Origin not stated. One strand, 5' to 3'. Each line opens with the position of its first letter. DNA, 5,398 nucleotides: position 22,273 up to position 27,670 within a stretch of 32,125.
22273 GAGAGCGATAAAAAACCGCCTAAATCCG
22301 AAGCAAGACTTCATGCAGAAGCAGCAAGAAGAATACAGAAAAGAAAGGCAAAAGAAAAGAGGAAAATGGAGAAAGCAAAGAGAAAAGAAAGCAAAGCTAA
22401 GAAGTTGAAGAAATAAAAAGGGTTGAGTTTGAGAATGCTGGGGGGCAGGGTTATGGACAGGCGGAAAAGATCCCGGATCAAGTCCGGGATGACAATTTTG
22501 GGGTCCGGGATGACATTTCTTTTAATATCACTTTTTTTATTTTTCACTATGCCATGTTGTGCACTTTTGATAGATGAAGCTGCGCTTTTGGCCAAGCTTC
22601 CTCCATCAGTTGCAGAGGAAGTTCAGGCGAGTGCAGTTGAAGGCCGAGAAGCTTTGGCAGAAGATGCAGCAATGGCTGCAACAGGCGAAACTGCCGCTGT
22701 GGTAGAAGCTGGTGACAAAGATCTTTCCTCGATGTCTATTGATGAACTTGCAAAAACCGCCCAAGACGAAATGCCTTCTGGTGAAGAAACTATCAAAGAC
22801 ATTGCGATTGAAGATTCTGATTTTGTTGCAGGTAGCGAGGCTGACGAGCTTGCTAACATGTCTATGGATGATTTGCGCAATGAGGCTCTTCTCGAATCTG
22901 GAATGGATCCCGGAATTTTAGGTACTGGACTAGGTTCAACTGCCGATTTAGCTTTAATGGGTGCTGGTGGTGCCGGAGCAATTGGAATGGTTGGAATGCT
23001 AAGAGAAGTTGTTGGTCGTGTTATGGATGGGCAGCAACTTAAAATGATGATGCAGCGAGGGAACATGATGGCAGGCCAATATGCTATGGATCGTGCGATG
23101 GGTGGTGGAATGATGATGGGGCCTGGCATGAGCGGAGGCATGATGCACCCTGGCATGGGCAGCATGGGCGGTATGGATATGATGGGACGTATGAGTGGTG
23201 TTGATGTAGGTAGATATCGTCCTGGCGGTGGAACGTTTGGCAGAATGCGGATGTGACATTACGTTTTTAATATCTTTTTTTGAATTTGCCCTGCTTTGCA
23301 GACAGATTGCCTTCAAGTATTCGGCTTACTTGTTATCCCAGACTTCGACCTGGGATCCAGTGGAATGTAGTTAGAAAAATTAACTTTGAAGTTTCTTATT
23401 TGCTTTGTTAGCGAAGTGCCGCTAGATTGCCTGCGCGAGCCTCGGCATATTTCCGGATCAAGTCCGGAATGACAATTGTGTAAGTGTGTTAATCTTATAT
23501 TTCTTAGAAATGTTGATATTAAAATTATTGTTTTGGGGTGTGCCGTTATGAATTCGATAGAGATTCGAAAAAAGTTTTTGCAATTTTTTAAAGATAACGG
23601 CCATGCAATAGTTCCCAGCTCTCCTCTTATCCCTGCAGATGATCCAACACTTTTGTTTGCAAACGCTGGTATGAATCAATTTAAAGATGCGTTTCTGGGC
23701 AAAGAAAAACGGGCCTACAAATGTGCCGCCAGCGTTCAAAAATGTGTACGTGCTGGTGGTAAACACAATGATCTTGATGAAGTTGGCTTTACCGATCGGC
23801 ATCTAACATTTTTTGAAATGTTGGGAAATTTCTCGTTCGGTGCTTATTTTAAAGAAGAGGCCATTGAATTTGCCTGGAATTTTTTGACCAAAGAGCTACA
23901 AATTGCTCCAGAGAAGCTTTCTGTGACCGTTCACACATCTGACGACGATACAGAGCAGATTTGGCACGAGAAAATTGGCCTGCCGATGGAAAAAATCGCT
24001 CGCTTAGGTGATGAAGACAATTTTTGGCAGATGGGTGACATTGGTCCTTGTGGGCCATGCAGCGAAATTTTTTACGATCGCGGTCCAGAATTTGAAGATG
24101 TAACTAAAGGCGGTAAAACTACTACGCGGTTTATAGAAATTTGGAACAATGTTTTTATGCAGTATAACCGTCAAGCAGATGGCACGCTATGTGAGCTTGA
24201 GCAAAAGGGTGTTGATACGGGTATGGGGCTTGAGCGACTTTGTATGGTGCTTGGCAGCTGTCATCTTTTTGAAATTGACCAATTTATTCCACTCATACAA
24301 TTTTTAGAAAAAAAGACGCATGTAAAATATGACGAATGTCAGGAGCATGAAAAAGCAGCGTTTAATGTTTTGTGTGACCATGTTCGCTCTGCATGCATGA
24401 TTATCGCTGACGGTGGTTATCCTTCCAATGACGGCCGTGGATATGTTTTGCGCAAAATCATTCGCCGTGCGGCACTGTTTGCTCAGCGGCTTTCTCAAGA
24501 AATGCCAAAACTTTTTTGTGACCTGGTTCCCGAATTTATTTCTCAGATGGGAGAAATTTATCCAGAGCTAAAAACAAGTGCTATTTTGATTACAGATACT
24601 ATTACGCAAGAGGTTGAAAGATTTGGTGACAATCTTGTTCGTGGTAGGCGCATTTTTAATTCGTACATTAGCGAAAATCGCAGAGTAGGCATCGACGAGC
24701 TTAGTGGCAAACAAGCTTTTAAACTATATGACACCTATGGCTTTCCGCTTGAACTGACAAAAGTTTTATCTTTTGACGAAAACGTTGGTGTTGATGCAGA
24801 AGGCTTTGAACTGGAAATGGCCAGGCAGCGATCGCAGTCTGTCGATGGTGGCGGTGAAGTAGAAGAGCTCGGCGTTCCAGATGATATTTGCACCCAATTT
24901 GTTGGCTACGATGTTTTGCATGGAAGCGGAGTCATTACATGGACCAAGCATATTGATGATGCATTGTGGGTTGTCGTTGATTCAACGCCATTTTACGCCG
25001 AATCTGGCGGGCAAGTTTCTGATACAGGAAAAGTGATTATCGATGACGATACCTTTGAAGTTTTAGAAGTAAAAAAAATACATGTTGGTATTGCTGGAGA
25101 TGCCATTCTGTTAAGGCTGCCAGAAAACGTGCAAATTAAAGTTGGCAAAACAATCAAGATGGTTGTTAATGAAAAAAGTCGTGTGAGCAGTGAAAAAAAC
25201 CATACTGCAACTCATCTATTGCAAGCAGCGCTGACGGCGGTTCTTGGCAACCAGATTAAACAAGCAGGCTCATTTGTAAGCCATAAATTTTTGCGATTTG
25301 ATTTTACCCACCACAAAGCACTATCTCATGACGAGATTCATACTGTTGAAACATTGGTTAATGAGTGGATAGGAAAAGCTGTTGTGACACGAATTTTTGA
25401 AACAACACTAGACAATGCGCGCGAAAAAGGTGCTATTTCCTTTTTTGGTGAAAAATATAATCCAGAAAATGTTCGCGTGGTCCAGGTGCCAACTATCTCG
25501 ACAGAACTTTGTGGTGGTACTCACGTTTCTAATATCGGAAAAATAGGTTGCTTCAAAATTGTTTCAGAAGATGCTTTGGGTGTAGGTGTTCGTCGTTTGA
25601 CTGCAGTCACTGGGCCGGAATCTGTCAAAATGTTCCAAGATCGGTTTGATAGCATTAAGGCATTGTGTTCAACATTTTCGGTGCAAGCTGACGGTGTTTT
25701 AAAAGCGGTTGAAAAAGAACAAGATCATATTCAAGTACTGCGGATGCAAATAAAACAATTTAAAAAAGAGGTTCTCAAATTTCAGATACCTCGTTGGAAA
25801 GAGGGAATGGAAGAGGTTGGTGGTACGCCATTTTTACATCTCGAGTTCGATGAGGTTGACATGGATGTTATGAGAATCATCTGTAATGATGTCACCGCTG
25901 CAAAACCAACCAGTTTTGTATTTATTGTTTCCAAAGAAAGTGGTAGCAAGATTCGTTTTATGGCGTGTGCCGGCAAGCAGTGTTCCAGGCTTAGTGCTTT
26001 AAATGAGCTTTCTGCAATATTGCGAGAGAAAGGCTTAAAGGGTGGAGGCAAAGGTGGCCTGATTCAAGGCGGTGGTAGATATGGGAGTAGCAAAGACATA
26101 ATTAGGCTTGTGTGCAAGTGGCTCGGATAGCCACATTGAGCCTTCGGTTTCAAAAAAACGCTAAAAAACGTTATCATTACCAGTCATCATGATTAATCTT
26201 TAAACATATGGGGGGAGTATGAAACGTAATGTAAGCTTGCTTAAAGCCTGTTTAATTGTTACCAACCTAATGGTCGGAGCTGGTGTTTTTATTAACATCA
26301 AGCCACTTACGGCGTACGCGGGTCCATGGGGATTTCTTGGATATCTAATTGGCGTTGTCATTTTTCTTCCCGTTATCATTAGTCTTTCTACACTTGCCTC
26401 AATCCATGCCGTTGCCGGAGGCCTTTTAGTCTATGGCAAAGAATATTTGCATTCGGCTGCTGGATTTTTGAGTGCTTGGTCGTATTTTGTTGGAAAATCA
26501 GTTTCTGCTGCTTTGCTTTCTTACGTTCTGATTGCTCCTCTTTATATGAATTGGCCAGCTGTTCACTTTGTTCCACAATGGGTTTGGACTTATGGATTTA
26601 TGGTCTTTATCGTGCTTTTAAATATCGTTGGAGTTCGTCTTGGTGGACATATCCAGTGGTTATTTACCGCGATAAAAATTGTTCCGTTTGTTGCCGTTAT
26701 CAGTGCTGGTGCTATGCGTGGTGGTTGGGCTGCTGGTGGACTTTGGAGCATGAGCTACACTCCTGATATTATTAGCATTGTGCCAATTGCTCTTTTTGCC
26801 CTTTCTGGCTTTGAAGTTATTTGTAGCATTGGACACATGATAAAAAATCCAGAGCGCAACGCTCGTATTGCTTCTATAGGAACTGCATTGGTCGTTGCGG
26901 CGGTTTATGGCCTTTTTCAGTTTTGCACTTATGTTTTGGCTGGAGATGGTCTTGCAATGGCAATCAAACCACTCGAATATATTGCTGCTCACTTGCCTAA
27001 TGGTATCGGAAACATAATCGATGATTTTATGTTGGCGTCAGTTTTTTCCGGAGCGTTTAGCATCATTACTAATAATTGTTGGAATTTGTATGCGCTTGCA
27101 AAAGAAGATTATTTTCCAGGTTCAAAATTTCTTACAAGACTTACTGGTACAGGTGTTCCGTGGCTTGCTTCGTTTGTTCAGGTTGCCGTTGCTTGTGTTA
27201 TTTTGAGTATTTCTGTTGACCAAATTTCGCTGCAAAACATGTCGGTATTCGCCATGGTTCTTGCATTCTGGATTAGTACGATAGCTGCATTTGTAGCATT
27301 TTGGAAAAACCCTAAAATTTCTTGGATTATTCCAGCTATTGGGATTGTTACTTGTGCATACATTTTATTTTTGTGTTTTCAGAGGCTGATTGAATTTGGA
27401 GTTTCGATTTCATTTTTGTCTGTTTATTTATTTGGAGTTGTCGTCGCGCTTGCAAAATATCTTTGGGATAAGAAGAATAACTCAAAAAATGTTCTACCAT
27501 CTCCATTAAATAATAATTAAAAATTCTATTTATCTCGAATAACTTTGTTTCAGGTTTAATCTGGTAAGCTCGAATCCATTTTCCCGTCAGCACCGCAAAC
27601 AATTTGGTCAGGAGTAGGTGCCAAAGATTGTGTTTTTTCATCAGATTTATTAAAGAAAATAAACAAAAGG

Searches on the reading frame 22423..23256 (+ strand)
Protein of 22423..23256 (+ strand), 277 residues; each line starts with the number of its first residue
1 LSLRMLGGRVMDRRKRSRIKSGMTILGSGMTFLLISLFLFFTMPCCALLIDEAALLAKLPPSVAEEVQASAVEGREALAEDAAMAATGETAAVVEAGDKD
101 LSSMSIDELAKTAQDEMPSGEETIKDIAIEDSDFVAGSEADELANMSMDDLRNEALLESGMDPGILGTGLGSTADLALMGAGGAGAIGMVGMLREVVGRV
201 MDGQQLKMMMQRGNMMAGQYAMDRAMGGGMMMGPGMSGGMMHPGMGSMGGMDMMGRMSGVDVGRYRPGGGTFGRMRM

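Call 7: search_protein_families(library=pfam, proteins=[window:22423-23256:+], max_evalue=0.001)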
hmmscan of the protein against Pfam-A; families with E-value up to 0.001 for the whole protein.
window:22423-23256:+ (277 aa): 0 families

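Call 77: search_protein_families(library=ncbifam, proteins=[window:22423-23256:+], max_evalue=0.01)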
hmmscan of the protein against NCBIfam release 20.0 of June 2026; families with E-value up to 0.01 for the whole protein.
window:22423-23256:+ (277 aa): 2 families
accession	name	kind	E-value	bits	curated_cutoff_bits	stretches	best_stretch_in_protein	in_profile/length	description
NF009316.0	PRK12674.1-5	equivalog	0.0021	17.9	122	1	32-65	70-103/121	Na+/H+ antiporter subunit G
NF009313.0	PRK12674.1-1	equivalog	0.0087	15.9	151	0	29-65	67-105/140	Na+/H+ antiporter subunit G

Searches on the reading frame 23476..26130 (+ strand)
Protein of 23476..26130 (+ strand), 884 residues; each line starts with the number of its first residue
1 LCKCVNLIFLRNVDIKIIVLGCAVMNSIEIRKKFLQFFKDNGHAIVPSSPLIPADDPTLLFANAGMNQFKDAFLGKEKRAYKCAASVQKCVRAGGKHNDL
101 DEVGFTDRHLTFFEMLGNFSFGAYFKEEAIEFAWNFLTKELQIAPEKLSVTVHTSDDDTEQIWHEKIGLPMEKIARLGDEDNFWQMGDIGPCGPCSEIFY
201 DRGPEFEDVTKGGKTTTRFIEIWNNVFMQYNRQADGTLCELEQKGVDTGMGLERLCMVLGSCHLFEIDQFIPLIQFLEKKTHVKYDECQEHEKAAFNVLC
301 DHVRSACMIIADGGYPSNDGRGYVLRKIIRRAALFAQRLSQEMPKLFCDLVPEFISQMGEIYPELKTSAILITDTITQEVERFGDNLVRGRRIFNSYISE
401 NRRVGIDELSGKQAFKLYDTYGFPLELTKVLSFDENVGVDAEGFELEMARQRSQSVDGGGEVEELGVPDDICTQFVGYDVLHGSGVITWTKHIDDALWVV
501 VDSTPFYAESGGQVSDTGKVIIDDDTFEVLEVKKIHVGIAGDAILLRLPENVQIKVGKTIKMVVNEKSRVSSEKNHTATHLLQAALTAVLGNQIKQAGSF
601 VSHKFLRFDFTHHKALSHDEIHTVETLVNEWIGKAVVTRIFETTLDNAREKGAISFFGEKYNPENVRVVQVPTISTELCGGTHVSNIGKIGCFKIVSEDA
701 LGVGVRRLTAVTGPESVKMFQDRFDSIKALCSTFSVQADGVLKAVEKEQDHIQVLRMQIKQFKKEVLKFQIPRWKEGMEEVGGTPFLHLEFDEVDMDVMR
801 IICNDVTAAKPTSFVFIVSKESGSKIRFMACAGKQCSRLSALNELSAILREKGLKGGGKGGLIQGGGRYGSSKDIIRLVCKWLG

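Call 7: search_protein_families(library=pfam, proteins=[window:23476-26130:+], max_evalue=0.001)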
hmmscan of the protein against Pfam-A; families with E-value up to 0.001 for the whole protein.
window:23476-26130:+ (884 aa): 3 families
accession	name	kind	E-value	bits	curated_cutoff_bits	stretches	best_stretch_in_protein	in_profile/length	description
PF01411.24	tRNA-synt_2c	-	1.1e-177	592.3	30.3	1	29-567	1-551/552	tRNA synthetases class II (A)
PF07973.19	tRNA_SAD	-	7.4e-15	55.1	24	1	666-708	1-43/44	Threonyl and Alanyl tRNA synthetase second additional domain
PF02272.25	DHHA1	-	0.00024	21.9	25.9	1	784-883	2-100/102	DHHA1 domain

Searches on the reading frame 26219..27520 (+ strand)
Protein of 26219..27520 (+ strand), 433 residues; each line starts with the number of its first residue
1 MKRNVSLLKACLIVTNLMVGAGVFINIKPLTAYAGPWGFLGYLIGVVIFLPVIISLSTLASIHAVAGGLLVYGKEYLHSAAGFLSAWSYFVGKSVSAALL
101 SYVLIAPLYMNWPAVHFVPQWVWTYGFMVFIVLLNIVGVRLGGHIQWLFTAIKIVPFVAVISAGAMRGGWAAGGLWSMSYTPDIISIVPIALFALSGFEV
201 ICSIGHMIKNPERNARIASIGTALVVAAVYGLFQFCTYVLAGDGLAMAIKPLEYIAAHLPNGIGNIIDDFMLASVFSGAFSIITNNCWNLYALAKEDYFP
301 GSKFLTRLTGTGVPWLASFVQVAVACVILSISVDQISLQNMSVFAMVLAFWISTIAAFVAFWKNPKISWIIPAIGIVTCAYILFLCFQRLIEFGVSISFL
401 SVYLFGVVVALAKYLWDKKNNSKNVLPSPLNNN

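Call 7: search_protein_families(library=pfam, proteins=[window:26219-27520:+], max_evalue=0.001)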
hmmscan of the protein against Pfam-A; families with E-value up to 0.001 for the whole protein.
window:26219-27520:+ (433 aa): 2 families
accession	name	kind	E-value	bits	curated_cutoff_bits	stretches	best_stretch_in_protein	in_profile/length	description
PF00324.27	AA_permease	-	1e-33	117.2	24.6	1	18-387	10-408/470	Amino acid permease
PF13520.12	AA_permease_2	-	1.9e-26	93.4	27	1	6-388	2-403/427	Amino acid permease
